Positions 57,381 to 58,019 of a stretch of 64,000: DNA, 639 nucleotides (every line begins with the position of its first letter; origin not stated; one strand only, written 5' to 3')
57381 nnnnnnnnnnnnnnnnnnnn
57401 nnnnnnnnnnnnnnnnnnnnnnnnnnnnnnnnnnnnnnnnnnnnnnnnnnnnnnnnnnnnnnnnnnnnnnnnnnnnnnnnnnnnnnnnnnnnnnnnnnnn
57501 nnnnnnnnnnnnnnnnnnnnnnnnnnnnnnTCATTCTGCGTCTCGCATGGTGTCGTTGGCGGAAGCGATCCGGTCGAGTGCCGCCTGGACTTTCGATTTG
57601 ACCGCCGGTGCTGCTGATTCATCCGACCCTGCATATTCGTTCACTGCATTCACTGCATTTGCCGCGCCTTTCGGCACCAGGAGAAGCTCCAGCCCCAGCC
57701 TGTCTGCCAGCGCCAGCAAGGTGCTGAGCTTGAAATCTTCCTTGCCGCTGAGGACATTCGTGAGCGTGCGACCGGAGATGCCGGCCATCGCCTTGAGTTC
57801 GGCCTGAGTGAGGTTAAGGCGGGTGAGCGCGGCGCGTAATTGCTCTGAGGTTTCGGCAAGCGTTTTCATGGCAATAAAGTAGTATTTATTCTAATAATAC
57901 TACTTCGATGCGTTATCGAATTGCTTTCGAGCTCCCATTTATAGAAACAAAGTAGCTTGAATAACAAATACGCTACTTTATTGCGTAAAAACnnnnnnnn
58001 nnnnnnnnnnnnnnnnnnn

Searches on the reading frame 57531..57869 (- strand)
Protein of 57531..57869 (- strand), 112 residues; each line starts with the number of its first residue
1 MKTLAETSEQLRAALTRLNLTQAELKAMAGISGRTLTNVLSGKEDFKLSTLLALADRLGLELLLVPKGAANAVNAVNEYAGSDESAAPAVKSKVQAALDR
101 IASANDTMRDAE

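Call 3: search_protein_families(library=pfam, proteins=[window:57531-57869:-], max_evalue=0.01)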
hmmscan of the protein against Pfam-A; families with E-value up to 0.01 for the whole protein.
window:57531-57869:- (112 aa): 6 families
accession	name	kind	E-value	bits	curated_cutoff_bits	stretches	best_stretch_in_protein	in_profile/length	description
PF01381.28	HTH_3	-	5.6e-09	36.3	23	1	11-62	1-52/55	Helix-turn-helix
PF13560.12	HTH_31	-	9.1e-06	26.3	27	1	9-61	4-57/64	Helix-turn-helix domain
PF12844.13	HTH_19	-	0.00016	21.9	30.2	1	9-61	2-54/64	Helix-turn-helix domain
PF13443.12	HTH_26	-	0.00075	20.1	22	1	12-60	3-52/63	Cro/C1-type HTH DNA-binding domain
PF20432.4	Xre-like-HTH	-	0.0023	18.6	25.8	1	12-57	16-57/63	Antitoxin Xre-like helix-turn-helix domain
PF13744.12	HTH_37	-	0.0035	17.6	27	1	9-62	21-75/80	Helix-turn-helix domain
